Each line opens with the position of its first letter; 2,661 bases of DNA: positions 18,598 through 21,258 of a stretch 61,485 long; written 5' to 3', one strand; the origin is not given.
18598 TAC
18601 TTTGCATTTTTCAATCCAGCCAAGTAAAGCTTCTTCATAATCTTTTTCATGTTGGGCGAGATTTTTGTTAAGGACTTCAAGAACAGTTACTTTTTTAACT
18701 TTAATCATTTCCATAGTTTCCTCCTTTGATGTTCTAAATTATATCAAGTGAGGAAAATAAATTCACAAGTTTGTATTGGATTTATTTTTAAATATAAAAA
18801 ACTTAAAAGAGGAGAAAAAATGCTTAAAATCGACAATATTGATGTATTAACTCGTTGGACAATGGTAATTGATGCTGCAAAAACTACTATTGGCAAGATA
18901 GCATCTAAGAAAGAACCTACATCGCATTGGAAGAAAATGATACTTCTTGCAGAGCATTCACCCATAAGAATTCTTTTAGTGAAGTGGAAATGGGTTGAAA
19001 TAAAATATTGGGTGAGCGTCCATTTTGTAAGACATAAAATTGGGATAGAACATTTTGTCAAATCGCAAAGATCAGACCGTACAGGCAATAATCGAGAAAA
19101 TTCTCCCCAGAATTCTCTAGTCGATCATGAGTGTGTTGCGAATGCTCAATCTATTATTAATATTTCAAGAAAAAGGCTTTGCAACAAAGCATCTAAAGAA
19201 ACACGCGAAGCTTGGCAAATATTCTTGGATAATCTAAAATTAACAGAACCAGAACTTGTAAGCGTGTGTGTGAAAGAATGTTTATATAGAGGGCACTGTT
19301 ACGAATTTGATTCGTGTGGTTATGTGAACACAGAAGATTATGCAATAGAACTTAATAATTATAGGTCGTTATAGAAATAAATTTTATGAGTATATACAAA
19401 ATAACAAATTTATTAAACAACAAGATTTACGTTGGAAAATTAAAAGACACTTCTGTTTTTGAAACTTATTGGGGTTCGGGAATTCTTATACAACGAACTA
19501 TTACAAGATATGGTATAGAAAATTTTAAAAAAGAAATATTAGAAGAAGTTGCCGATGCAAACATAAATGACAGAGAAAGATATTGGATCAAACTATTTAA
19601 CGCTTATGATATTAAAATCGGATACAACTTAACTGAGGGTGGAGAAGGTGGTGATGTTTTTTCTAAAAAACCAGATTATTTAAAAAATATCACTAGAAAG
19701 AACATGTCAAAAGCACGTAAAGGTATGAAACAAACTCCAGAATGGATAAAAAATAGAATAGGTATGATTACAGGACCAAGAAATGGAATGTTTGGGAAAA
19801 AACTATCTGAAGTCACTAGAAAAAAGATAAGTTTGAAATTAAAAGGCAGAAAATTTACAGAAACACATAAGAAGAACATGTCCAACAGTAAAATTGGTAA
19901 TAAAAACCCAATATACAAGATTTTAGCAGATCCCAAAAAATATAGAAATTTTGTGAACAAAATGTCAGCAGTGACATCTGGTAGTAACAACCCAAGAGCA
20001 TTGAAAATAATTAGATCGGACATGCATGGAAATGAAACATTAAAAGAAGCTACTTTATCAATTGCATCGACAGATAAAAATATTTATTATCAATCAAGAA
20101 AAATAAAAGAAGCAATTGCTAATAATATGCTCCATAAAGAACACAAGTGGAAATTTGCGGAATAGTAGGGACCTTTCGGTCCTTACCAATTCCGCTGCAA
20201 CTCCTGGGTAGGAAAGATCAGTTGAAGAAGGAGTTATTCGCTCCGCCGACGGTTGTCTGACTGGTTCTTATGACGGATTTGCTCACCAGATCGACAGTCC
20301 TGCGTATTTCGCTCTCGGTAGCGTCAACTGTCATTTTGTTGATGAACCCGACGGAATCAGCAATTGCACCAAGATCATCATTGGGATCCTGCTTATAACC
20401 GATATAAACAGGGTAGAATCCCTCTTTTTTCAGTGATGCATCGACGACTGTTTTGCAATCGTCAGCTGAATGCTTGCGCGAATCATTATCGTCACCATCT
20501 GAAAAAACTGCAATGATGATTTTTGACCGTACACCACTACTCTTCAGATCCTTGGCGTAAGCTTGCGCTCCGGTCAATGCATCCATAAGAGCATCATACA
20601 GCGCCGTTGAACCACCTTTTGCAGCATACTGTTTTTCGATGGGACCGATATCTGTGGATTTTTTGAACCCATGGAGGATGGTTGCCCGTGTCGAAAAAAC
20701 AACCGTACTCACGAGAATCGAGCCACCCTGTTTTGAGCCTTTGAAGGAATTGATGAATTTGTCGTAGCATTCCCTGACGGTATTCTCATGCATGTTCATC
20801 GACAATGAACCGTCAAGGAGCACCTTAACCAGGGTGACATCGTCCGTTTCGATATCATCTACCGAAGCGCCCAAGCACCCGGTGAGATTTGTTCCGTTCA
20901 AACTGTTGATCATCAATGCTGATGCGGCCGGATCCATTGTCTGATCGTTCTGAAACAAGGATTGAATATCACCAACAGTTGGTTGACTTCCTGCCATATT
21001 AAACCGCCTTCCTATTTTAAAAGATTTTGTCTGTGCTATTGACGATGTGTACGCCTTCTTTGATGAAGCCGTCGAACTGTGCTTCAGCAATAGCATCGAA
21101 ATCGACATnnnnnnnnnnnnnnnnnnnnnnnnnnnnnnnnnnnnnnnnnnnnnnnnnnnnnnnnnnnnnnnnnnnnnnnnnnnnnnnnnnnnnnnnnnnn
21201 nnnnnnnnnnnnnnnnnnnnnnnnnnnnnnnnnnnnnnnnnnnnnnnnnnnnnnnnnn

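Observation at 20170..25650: GC-rich island carrying a TerY-type vWA, Ser/Thr kinase and PP2C phosphatase triad plus an isochorismatase-like hydrolase and small regulators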

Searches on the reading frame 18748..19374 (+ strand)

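Call 3: search_protein_families(library=pfam, proteins=[window:18748-19374:+], max_evalue=0.1)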
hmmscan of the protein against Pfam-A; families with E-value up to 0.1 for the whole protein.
window:18748-19374:+ (208 aa): 2 families
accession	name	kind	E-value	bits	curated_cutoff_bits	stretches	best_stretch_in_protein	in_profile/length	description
PF02511.20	Thy1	-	0.00061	20.1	24.8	0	130-165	152-187/191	Thymidylate synthase complementing protein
PF00856.33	SET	-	0.075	13.9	22.4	0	17-160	8-102/105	SET domain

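Call 4: search_protein_families(library=phrogs, proteins=[window:18748-19374:+], max_evalue=0.01)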
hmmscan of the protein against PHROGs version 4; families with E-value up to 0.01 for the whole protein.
window:18748-19374:+ (208 aa): 0 families

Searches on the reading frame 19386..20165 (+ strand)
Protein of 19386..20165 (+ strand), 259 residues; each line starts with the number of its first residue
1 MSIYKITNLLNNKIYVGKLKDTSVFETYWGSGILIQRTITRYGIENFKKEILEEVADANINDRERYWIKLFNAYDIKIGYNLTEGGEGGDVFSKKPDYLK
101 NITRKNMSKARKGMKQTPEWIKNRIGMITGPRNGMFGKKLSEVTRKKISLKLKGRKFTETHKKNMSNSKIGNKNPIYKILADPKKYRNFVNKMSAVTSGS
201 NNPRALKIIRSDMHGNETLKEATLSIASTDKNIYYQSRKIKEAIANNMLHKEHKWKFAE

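Call 3: search_protein_families(library=pfam, proteins=[window:19386-20165:+], max_evalue=0.1)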
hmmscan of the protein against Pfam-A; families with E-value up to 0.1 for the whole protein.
window:19386-20165:+ (259 aa): 3 families
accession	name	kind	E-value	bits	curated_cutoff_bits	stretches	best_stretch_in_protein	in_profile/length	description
PF07460.16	NUMOD3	-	1.1e-07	32.1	20.4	2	129-149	17-37/37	NUMOD3 motif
PF01541.30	GIY-YIG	-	0.0032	18.2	22.6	1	2-73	3-74/78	GIY-YIG catalytic domain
PF25320.1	TELO2_ARM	-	0.061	13.2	27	1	34-68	44-78/242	TELO2 ARM repeat domain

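Call 4: search_protein_families(library=phrogs, proteins=[window:19386-20165:+], max_evalue=0.01)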
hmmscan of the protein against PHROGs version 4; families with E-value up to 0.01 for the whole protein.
window:19386-20165:+ (259 aa): 7 families
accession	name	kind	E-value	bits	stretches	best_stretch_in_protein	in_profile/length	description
phrog_314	-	DNA, RNA and nucleotide metabolism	4.7e-33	116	1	3-212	181-423/574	homing endonuclease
phrog_7168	-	DNA, RNA and nucleotide metabolism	2.7e-13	51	1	2-233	3-235/284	homing endonuclease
phrog_19446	-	DNA, RNA and nucleotide metabolism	8.4e-10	39.6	1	2-164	3-164/254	homing endonuclease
phrog_5123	-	DNA, RNA and nucleotide metabolism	2.9e-09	38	1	3-101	4-108/152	homing endonuclease with GIY-YIG motif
phrog_655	-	DNA, RNA and nucleotide metabolism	1.7e-06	29.2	1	97-251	115-226/343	homing endonuclease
phrog_447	-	other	0.0014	19.5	1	3-56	29-97/148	NAD synthetase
phrog_3404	-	DNA, RNA and nucleotide metabolism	0.0079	17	1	28-124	36-127/235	HNH endonuclease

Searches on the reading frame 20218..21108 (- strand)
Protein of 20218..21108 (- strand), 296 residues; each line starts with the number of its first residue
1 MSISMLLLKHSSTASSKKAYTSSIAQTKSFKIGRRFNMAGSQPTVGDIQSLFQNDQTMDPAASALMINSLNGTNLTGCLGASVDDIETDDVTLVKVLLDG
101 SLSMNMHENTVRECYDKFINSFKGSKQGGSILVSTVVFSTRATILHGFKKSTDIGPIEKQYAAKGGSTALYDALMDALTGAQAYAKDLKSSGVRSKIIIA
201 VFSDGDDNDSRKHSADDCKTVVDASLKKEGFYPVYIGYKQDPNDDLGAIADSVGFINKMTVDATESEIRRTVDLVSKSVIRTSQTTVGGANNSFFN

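Call 3: search_protein_families(library=pfam, proteins=[window:20218-21108:-], max_evalue=0.1)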
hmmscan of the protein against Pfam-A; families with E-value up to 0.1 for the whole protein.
window:20218-21108:- (296 aa): 2 families
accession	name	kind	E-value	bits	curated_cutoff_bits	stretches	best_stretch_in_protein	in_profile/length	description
PF00092.34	VWA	-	6.9e-08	33.3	23.8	1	96-254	4-155/174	von Willebrand factor type A domain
PF16356.10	DUF4983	-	0.052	14.6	26.4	0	232-264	8-40/88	Domain of unknown function (DUF4983)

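Call 4: search_protein_families(library=phrogs, proteins=[window:20218-21108:-], max_evalue=0.01)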
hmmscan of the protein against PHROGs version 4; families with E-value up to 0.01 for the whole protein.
window:20218-21108:- (296 aa): 1 family
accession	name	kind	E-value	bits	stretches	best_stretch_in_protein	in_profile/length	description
phrog_7371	-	unknown function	4.9e-14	53.4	1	89-279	4-179/204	-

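Call 5: search_protein_families(library=padloc, proteins=[window:20218-21108:-], max_evalue=0.1)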
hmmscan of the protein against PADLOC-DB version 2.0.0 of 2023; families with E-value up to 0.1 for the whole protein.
window:20218-21108:- (296 aa): 0 families

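Call 6: search_protein_families(library=ncbifam, proteins=[window:20218-21108:-], max_evalue=0.1)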
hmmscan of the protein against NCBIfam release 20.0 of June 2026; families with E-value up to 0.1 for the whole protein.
window:20218-21108:- (296 aa): 0 families

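Call 24: search_solved_structures(query=A3, max_evalue=1, show_alignments=1)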
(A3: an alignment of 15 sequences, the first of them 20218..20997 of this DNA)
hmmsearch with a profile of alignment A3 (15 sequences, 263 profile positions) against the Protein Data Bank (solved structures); distinct sequences matched with E-value up to 1: 42.
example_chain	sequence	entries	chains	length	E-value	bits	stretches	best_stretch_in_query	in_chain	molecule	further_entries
4cn8_A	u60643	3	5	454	0.0024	20.8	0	58-215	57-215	PROXIMAL THREAD MATRIX PROTEIN 1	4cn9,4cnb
1qcy_A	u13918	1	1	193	0.016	18.1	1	59-212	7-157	I-DOMAIN OF INTEGRIN ALPHA1BETA1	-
1t0p_A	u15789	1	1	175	0.017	18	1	59-182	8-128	Integrin alpha-L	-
3e2m_A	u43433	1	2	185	0.017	18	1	59-182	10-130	Integrin alpha-L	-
1dgq_A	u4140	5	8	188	0.017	18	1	59-182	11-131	LEUKOCYTE FUNCTION ASSOCIATED ANTIGEN-1 | Integrin alpha-L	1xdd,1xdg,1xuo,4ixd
3f74_A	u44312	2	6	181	0.017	18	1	59-182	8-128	Integrin alpha-L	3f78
3bn3_A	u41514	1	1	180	0.017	18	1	59-182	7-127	Integrin alpha-L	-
3tcx_B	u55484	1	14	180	0.018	18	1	59-182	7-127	Integrin alpha-L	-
1cqp_A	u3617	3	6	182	0.018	17.9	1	59-182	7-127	ANTIGEN CD11A (P180) | Integrin alpha-L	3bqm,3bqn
6bxf_A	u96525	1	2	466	0.019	17.9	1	43-181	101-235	Chimera protein of Integrin beta-3 and Integrin alpha-L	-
6bxb_A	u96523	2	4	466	0.019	17.9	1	43-181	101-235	Chimera protein of Integrin beta-3 and Integrin alpha-L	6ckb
1qc5_A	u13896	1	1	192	0.021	17.7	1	59-212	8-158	PROTEIN (ALPHA1 BETA1 INTEGRIN)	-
1pt6_A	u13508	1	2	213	0.023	17.6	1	59-212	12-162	Integrin alpha-1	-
4a0q_A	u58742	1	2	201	0.025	17.4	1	58-212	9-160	INTEGRIN ALPHA-1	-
7kc5_A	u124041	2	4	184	0.028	17.3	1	59-182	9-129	Integrin alpha-L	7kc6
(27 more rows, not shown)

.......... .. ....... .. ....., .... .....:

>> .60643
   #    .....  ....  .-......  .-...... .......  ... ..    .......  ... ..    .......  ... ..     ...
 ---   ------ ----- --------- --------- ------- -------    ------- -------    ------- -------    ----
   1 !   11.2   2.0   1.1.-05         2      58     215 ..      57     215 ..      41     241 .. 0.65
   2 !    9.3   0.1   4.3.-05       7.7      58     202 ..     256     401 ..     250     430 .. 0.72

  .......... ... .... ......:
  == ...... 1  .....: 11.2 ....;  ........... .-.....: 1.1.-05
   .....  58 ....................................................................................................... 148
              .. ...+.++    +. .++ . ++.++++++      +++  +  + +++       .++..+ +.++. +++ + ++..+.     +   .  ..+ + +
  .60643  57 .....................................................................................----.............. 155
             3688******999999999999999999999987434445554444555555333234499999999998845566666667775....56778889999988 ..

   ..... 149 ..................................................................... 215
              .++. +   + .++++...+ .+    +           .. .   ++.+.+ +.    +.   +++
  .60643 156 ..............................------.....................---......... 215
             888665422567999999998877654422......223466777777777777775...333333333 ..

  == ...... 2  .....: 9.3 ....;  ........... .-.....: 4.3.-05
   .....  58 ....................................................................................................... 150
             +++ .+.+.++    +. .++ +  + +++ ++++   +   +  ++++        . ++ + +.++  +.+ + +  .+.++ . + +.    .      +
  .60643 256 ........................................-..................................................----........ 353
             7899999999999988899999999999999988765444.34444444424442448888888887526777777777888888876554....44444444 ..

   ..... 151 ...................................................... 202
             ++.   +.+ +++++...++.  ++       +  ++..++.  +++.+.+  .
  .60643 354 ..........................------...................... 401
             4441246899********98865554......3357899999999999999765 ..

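Call 67: search_protein_families(library=pfam, alignment_id=A3, max_evalue=0.01)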
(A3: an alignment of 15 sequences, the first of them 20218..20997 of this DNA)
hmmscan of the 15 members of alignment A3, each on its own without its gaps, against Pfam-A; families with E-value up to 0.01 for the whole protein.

A. member 1, window:20218-20997:- (259 aa): 1 family
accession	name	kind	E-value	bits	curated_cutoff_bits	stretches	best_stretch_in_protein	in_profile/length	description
PF00092.34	VWA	-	5.1e-08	33.8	23.8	1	59-217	4-155/174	von Willebrand factor type A domain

B. families by the number of members that match (of 15 scanned): 4 families
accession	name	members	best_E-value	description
PF00092.34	VWA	8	5.1e-08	von Willebrand factor type A domain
PF05762.20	VWA_CoxE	2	0.00052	VWA domain containing CoxE-like protein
PF13519.12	VWA_2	1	0.00057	von Willebrand factor type A domain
PF25706.1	HCMV_UL116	1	0.0068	Human cytomegalovirus UL116 protein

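Call 68: search_dna_similar(query=window:20218-20997:-, collection=plasmids, mode=protein, max_evalue=1, max_rows=15)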
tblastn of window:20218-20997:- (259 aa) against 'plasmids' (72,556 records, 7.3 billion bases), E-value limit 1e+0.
Records with a match: 17; places in all: 21; records where one place covers at least 80% of the query: 1.
Best place of each record, by identity: <60% 17.
By first word of the organism name: Variovorax 4; Selenomonas 2; Fusobacterium 2; Peptoclostridium 1; Niallia 1; Acetoanaerobium 1; Natrinema 1; Streptosporangium 1; Halorientalis 1; Haloarcula 1; and 2 more.
By predicted mobility (MOB-suite, as given by PLSDB): non-mobilizable 17.
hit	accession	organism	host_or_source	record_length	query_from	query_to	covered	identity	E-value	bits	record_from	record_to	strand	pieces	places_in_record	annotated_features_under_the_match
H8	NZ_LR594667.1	Variovorax sp. SRS16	linuron-contaminated soil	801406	53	257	79%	27.4%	9e-5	51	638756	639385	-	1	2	hypothetical protein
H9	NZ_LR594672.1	Variovorax sp. PBL-E5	linuron-contaminated soil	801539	53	257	79%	27.4%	9e-5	51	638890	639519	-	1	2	hypothetical protein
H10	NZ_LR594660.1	Variovorax sp. PBL-H6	linuron-contaminated soil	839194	53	257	79%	27.4%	9e-5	51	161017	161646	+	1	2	hypothetical protein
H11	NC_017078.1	Selenomonas ruminantium subsp. lactilytica TAM6421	-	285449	38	259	86%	25.0%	2e-2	44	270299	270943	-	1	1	VWA domain-containing protein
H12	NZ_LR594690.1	Variovorax sp. WDL1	linuron-contaminated soil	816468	53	248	76%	27.9%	2e-5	53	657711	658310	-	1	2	hypothetical protein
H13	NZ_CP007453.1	Peptoclostridium acidaminophilum DSM 3953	black mud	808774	53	242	73%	26.0%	2e-7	59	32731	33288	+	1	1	vWA domain-containing protein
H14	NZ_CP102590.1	Niallia taxi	-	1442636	54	244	74%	24.9%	2e-4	50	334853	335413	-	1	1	none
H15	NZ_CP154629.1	Acetoanaerobium noterae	cell culture,Sludge of a digestion ...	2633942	52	207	60%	28.0%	8e-6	54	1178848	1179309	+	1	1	none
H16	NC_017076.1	Selenomonas ruminantium subsp. lactilytica TAM6421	-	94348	54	204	58%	26.7%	4e-2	43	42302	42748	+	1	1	vWA domain-containing protein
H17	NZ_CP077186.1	Fusobacterium animalis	Homo sapiens,resected colorectal tumor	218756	86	242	61%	25.6%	5e-5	52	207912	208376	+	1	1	vWA domain-containing protein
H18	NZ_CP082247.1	Natrinema sp. SYSU A 869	cell culture,salt lake sediment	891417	55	204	58%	25.7%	8e-4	48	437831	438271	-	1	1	vWA domain-containing protein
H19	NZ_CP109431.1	Streptosporangium sp. NBC_01495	-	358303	57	240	71%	19.9%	2e-1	41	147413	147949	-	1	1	vWA domain-containing protein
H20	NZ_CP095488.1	Halorientalis marina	cell culture,salt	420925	55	204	58%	24.0%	5e-1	39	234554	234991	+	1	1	vWA domain-containing protein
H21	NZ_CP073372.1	Haloarcula sinaiiensis ATCC 33800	cell culture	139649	55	204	58%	23.3%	3e-2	43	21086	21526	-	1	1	vWA domain-containing protein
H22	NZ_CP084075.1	Fusobacterium vincentii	-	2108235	86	212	49%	26.6%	1e-4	50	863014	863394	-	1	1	none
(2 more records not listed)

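Call 69: get_annotated_region(hit=H13, flank=5000)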
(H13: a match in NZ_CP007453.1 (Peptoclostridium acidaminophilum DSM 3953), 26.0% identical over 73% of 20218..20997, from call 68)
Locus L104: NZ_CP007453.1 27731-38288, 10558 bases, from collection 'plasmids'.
description: Peptoclostridium acidaminophilum DSM 3953 strain al-2 plasmid EAL2_808p, complete sequence
organism: Peptoclostridium acidaminophilum DSM 3953 (NCBI taxid 1286171)
taxonomy: Bacteria; Bacillota; Clostridia; Peptostreptococcales; Peptoclostridiaceae; Peptoclostridium; Peptoclostridium acidaminophilum; Peptoclostridium acidaminophilum DSM 3953
host: -; source: black mud; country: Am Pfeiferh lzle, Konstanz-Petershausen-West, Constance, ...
typing (MOB-suite, as given by PLSDB): non-mobilizable
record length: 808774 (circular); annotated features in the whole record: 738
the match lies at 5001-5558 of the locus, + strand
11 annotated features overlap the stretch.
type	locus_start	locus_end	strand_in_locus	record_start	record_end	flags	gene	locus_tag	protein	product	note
CDS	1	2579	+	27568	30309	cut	-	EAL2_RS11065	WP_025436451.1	UPF0182 family protein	-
CDS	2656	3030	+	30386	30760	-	-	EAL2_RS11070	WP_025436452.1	nuclear transport factor 2 family protein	-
CDS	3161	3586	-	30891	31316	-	-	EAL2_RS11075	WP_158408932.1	hypothetical protein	-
CDS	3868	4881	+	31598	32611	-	-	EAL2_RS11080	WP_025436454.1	O-acetyl-ADP-ribose deacetylase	-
CDS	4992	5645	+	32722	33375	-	-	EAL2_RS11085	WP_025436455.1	vWA domain-containing protein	-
CDS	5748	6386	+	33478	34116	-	-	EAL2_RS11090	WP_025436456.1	MBL fold metallo-hydrolase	-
CDS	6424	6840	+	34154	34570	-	-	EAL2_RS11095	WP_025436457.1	thioesterase family protein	-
CDS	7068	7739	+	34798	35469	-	-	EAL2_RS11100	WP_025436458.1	dihydrofolate reductase family protein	-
CDS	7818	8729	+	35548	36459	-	-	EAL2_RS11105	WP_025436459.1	HD-GYP domain-containing protein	-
CDS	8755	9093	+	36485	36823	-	-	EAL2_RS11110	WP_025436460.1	hypothetical protein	-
CDS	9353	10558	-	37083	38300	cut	-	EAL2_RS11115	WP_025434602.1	IS256 family transposase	-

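Call 70: get_annotated_region(hit=H8, flank=5000)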
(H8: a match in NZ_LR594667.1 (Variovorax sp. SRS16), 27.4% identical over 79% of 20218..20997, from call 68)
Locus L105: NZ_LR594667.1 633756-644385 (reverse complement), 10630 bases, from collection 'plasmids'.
description: Variovorax sp. SRS16 plasmid 2
organism: Variovorax sp. SRS16 (NCBI taxid 282217)
taxonomy: Bacteria; Pseudomonadota; Betaproteobacteria; Burkholderiales; Comamonadaceae; Variovorax; Variovorax sp. SRS16
host: -; source: linuron-contaminated soil; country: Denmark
typing (MOB-suite, as given by PLSDB): non-mobilizable
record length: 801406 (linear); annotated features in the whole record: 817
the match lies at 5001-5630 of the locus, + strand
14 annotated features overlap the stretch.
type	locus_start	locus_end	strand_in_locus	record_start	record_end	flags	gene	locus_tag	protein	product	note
CDS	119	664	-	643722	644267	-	-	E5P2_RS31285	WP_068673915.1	alpha-ketoglutarate-dependent dioxygenase AlkB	-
CDS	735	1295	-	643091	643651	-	-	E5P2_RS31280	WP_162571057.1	hypothetical protein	-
CDS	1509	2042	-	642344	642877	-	-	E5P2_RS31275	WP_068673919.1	macro domain-containing protein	-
CDS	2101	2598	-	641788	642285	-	-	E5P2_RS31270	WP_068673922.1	regulatory protein RecX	GO:0006282 - regulation of DNA repair [Evidence IEA]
CDS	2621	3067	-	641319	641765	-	-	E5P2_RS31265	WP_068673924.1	NUDIX hydrolase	-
CDS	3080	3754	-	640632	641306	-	-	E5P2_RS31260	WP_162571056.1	NUDIX domain-containing protein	-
CDS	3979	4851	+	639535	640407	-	-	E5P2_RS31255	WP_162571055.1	cysteine hydrolase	-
CDS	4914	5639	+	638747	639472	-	-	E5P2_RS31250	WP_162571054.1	hypothetical protein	-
CDS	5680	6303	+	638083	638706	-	-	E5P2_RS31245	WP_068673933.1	hypothetical protein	-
CDS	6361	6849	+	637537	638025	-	-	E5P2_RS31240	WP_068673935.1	nucleoside 2-deoxyribosyltransferase domain-containing protein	-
CDS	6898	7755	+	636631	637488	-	-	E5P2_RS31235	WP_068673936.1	NAD(+)/NADH kinase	-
CDS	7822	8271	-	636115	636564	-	-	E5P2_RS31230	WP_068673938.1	peptidyl-tRNA hydrolase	-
CDS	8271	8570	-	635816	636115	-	-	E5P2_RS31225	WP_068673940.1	hypothetical protein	-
CDS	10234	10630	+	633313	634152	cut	istB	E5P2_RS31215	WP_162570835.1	IS21-like element helper ATPase IstB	-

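Call 77: find_homologous_proteins(query=window:20218-20997:-)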
Query window:20218-20997:- (259 aa): 78 proteins with E <= 0.001 among 949 candidates.
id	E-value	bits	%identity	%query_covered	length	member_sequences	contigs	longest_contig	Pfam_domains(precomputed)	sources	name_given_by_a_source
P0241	5.4e-147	506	92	99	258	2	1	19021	PF00092.35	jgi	jgi:hypothetical protein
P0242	2.6e-132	458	84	100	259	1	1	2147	-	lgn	-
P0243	6.7e-115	401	75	98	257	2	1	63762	-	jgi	jgi:hypothetical protein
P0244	4.0e-114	398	74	99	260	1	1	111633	PF00092.35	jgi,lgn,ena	-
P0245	3.1e-110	385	73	98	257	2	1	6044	PF00092.35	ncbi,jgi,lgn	jgi:uncharacterized protein YegL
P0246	1.5e-103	363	69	98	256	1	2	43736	-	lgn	-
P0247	6.5e-97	342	65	97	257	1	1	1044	-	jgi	jgi:hypothetical protein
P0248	1.1e-96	341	65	97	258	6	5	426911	-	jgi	jgi:hypothetical protein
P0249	3.3e-94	333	64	98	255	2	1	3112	PF00092.35,PF05762.21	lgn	-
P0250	3.0e-91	323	62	97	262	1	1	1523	-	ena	-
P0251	4.8e-91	323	59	97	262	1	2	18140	-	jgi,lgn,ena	-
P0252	5.2e-91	322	62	97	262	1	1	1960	-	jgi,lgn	jgi:uncharacterized protein YegL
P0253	1.4e-90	321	63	97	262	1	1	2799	-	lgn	-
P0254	3.2e-90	320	61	100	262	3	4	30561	-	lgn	-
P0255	3.6e-89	316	61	97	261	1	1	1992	-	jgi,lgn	jgi:uncharacterized protein YegL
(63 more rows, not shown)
